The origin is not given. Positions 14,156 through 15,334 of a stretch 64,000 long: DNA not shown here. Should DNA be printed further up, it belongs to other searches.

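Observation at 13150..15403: Low-GC restriction-modification island (Dam-like MTase plus NotI-family-like REase) inserted at the 3' end of a respiratory-operon gene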

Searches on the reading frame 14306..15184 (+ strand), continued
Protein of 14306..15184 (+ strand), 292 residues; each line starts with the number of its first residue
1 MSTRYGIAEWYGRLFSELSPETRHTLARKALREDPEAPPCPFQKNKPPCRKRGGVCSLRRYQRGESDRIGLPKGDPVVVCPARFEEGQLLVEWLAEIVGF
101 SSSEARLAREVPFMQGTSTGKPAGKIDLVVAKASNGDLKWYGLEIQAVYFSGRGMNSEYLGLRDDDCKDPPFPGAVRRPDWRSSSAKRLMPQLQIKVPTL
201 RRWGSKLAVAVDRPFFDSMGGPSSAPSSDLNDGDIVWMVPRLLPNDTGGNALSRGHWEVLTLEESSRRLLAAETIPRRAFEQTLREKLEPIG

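Call 36: get_annotated_region(hit=H10, flank=3000)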
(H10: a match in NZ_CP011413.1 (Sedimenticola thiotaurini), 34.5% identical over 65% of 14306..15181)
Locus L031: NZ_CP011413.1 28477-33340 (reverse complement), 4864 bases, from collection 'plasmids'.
description: Sedimenticola thiotaurini strain SIP-G1 plasmid unnamed, complete sequence
organism: Sedimenticola thiotaurini (NCBI taxid 1543721)
taxonomy: Bacteria; Pseudomonadota; Gammaproteobacteria; Chromatiales; Sedimenticolaceae; Sedimenticola; Sedimenticola thiotaurini
host: -; source: cell culture,salt marsh; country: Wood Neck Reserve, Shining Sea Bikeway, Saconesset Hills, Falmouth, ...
typing (MOB-suite, as given by PLSDB): mobilizable; replicon rep_cluster_1764; relaxase MOBP
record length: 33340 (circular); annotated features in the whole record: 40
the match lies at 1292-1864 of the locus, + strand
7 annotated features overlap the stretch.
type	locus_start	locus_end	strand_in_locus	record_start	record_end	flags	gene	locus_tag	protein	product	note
CDS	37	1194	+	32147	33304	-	-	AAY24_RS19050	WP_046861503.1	DNA cytosine methyltransferase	GO:0006304 - DNA modification [Evidence IEA]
CDS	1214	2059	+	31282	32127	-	-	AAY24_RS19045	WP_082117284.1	NotI family restriction endonuclease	-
CDS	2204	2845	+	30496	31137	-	-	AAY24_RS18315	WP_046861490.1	site-specific integrase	GO:0015074 - DNA integration [Evidence IEA]; GO:0006310 - DNA recombination [Evidence IEA]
CDS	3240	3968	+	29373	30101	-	-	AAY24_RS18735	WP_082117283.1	N-6 DNA methylase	GO:0006306 - DNA methylation [Evidence IEA]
CDS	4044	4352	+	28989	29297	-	-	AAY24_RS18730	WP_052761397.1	AbrB/MazE/SpoVT family DNA-binding domain-containing protein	-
CDS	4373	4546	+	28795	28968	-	-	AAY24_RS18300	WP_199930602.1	hypothetical protein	-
CDS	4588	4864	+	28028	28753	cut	-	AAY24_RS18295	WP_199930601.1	hypothetical protein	-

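Call 41: search_solved_structures(query=A5, max_evalue=1, show_alignments=1)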
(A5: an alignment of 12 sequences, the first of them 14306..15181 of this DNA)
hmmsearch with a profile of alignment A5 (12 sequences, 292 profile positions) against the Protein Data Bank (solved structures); distinct sequences matched with E-value up to 1: 0.

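Call 46: predict_structure(alignment_id=A6)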
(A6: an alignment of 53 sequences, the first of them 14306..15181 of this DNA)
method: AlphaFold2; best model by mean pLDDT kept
length: 292 residues; sequences in the alignment: 53
mean_pLDDT: 82.1   pTM: 0.81
mean pLDDT of the five models: 82.1, 79.1, 75.2, 74.9, 70.4
residues with pLDDT >= 90: 48; 70-90: 207; 50-70: 29; < 50: 8
segments of 3 or more residues with pLDDT < 50: 272-274
pLDDT, mean of each block of 10 residues (from residue 1): 73 82 89 85 86 82 87 86 89 93 84 79 83 83 84 70 87 72 63 86 89 86 89 90 79 94 81 61 79 50
secondary structure, 60 per line:
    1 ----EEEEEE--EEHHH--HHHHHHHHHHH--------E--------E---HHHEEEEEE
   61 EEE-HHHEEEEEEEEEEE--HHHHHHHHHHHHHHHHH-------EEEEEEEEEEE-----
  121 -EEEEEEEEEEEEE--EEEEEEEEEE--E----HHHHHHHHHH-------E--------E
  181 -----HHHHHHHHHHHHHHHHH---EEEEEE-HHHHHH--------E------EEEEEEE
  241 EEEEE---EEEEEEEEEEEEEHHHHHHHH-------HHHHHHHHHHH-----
elements in order: E5-10 H20-30 E55-63 E68-78 H81-97 E105-115 E122-134 E137-146 H154-163 H186-202 E206-211 H213-218 E234-245 E249-261 H262-269 H277-287

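Call 49: fold_search(model_id=the predicted structure, library=pdb)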
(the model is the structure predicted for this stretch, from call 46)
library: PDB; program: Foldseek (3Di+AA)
matches with E <= 10: 474; with E <= 0.001: 0
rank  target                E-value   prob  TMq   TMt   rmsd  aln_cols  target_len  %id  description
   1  9n32_B                1.8e-02  0.07  0.13  0.11  22.9       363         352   12  PilU from Pseudomonas aeruginosa: C3ocococ conformation (released 2025-12-10)
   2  3bam_B                3.2e-02  0.99  0.20  0.27   3.4       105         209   12  RESTRICTION ENDONUCLEASE BAMHI COMPLEX WITH DNA AND MANGANESE IONS (POST-REACTIVE COMPLEX) (released 1999-01-13)
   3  2bam_A                3.2e-02  0.98  0.20  0.27   5.6       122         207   14  RESTRICTION ENDONUCLEASE BAMHI COMPLEX WITH DNA AND CALCIUM IONS (PRE-REACTIVE COMPLEX). (released 1999-10-31)
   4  2bam_B                3.4e-02  0.99  0.20  0.27   3.2       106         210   12  RESTRICTION ENDONUCLEASE BAMHI COMPLEX WITH DNA AND CALCIUM IONS (PRE-REACTIVE COMPLEX). (released 1999-10-31)
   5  9n32_D                3.4e-02  0.04  0.11  0.10  22.8       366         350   10  PilU from Pseudomonas aeruginosa: C3ocococ conformation (released 2025-12-10)
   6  9n32_C                3.6e-02  0.04  0.11  0.10  22.9       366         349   10  PilU from Pseudomonas aeruginosa: C3ocococ conformation (released 2025-12-10)
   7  9n32_A                4.1e-02  0.04  0.11  0.11  22.8       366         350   10  PilU from Pseudomonas aeruginosa: C3ocococ conformation (released 2025-12-10)
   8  9a5m_A                5.2e-02  0.20  0.15  0.10  19.6       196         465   12  Integrative model of YDJA-YDIS by crosslinking MS and deep learning (released 2024-09-18)
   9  1bhm_A                7.6e-02  0.98  0.20  0.28   3.5       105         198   12  RESTRICTION ENDONUCLEASE BAMHI COMPLEX WITH DNA (released 1995-07-12)
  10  3bam_A                7.6e-02  0.85  0.20  0.27   5.4       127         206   16  RESTRICTION ENDONUCLEASE BAMHI COMPLEX WITH DNA AND MANGANESE IONS (POST-REACTIVE COMPLEX) (released 1999-01-13)
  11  1bhm_B                7.6e-02  0.75  0.13  0.18  13.1        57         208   26  RESTRICTION ENDONUCLEASE BAMHI COMPLEX WITH DNA (released 1995-07-12)
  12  6ojy_A                1.5e-01  0.02  0.12  0.10  22.5       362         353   11  Methylated PilT4 from Geobacter metallireducens bound to sulfate: C3ocococ conformation (released 2019-11-20)
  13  1bam                  1.7e-01  0.77  0.15  0.21   3.0        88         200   16  STRUCTURE OF RESTRICTION ENDONUCLEASE BAMHI PHASED AT 1.95 ANGSTROMS RESOLUTION BY MAD ANALYSIS (released 1995-02-27)
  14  6olk_A                2.0e-01  0.02  0.10  0.09  23.2       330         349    9  CryoEM structure of PilT4 from Geobacter metallireducens without adding nucleotide: C3ocococ conformation (released 2019-11-20)
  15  9q8z_B                2.0e-01  0.02  0.08  0.05  26.3       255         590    9  Human chondroitin sulfate polymerase complex CHSY3-CHPF (released 2025-12-03)
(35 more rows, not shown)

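Call 50: search_protein_families(library=padloc, proteins=[window:14306-15181:+], max_evalue=0.001)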
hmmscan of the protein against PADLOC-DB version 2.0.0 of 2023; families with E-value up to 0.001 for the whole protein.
window:14306-15181:+ (292 aa): 0 families

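Call 57: get_annotated_region(hit=H6, flank=3000)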
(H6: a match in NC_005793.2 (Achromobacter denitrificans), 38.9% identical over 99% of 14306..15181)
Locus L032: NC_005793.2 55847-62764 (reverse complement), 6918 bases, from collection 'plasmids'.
description: Achromobacter denitrificans plasmid pEST4011, complete sequence
organism: Achromobacter denitrificans (NCBI taxid 32002)
taxonomy: Bacteria; Pseudomonadota; Betaproteobacteria; Burkholderiales; Alcaligenaceae; Achromobacter; Achromobacter denitrificans
host: -; source: -; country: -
typing (MOB-suite, as given by PLSDB): conjugative; replicon rep_cluster_1431; relaxase MOBP; mating-pair formation MPF_T
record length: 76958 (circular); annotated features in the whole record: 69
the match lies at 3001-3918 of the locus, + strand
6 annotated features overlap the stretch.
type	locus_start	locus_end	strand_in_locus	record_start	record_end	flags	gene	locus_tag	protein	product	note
CDS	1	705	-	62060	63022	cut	trbB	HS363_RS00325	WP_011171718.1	P-type conjugative transfer ATPase TrbB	-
CDS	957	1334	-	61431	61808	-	-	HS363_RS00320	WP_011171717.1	transcriptional regulator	-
CDS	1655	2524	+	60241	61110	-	trfA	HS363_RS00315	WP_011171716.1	plasmid replication initiator TrfA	-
CDS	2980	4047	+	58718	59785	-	-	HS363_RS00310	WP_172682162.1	NotI family restriction endonuclease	-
CDS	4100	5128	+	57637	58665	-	-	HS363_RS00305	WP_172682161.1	DNA adenine methylase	GO:0032775 - DNA methylation on adenine [Evidence IEA]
CDS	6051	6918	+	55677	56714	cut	-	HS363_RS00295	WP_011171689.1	IS630-like element IS1471 family transposase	GO:0006313 - DNA transposition [Evidence IEA]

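Call 69: find_encoding_contigs(protein=P0012, flank=4000, max_places=1)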
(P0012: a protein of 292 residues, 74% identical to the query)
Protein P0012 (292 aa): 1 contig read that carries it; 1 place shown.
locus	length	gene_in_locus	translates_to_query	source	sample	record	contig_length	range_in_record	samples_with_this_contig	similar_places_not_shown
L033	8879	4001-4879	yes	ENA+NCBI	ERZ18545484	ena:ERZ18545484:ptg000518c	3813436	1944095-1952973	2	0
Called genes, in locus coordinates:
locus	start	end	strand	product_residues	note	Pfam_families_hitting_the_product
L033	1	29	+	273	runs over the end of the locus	PF13489:Methyltransf_23 (weak), PF01209:Ubie_methyltran, PF01861:BpsA_C (weak), PF08241:Methyltransf_11, PF13649:Methyltransf_25, PF13847:Methyltransf_31, PF08242:Methyltransf_12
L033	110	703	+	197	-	-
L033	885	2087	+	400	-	PF13173:AAA_14, PF13635:DUF4143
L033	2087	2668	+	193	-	PF00581:Rhodanese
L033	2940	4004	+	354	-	PF02086:MethyltransfD12 (weak)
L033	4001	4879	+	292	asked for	PF12183:NotI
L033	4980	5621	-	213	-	PF00665:rve, PF13683:rve_3, PF13333:rve_2 (weak)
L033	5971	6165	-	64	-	PF01527:HTH_Tnp_1, PF13542:HTH_Tnp_ISL3 (weak), PF13384:HTH_23 (weak), PF13518:HTH_28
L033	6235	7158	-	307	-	-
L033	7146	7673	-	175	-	-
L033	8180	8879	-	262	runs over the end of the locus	PF13472:Lipase_GDSL_2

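Call 70: find_encoding_contigs(protein=P0041, flank=4000, max_places=1)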
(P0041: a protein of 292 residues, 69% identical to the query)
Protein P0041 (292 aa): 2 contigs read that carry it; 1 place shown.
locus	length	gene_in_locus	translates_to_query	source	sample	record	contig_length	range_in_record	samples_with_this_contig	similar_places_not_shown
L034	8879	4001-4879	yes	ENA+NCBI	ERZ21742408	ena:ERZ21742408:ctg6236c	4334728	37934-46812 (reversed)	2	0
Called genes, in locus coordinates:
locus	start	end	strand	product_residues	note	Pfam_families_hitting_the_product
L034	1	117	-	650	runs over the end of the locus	PF03030:H_PPase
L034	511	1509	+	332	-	PF13238:AAA_18, PF00383:dCMP_cyt_deam_1, PF14437:MafB19-deam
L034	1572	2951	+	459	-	PF07690:MFS_1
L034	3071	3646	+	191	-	PF02086:MethyltransfD12 (weak)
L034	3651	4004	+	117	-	-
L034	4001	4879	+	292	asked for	PF12183:NotI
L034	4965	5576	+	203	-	PF01923:Cob_adeno_trans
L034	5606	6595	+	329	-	PF00532:Peripla_BP_1, PF13407:Peripla_BP_4, PF13377:Peripla_BP_3 (weak)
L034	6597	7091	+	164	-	PF00383:dCMP_cyt_deam_1, PF14437:MafB19-deam, PF14439:Bd3614-deam (weak)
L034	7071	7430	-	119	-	-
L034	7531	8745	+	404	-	PF01244:Peptidase_M19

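Call 71: find_encoding_contigs(protein=P0098, flank=4000, max_places=1)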
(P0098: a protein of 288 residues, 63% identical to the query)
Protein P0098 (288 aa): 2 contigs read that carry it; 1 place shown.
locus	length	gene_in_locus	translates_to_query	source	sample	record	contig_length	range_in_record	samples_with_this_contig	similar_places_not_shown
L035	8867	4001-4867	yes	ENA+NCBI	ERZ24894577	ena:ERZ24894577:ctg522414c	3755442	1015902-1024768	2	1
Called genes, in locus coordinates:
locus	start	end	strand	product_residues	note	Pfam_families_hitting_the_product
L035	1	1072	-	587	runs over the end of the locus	PF00860:Xan_ur_permease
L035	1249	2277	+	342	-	PF08240:ADH_N, PF16912:Glu_dehyd_C, PF00107:ADH_zinc_N, PF13602:ADH_zinc_N_2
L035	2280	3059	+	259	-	PF18290:Nudix_hydro, PF00293:NUDIX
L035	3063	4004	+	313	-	PF02086:MethyltransfD12 (weak)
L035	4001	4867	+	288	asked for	PF12183:NotI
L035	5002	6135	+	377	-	-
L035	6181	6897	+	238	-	PF03328:HpcH_HpaI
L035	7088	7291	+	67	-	-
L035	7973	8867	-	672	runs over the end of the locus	PF00920:ILVD_EDD_N, PF24877:ILV_EDD_C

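Call 72: find_encoding_contigs(protein=P0119, flank=4000, max_places=1)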
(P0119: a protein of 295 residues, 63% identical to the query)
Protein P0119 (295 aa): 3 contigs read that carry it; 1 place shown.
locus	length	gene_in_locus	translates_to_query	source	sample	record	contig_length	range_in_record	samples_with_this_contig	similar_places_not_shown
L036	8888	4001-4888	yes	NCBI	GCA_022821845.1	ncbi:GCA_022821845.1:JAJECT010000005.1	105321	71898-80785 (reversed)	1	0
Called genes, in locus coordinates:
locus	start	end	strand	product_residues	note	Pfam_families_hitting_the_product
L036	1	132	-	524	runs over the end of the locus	PF00251:Glyco_hydro_32N, PF08244:Glyco_hydro_32C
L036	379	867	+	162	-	PF00254:FKBP_C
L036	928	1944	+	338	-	PF01717:Meth_synt_2, PF08267:Meth_synt_1 (faint)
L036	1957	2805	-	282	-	PF13483:Lactamase_B_3, PF12706:Lactamase_B_2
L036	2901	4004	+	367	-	PF02086:MethyltransfD12 (faint)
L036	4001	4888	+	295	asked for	PF12183:NotI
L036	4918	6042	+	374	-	PF01263:Aldose_epim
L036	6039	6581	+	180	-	PF01625:PMSR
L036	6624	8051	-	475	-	PF02878:PGM_PMM_I, PF02879:PGM_PMM_II, PF02880:PGM_PMM_III, PF00408:PGM_PMM_IV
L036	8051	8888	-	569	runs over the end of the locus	PF02463:SMC_N, PF13476:AAA_23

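Call 73: search_protein_families(library=pfam, proteins=[L023:6883-7143:-], max_evalue=0.001)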
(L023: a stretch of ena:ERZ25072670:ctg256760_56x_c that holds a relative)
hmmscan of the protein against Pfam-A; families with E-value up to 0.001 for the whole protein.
L023:6883-7143:- (87 aa): 0 families

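Call 74: find_encoding_contigs(protein=window:14306-15184:+, flank=4000, max_places=6)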
Protein window:14306-15184:+ (292 aa): no gene with exactly this product is on record in the collection.
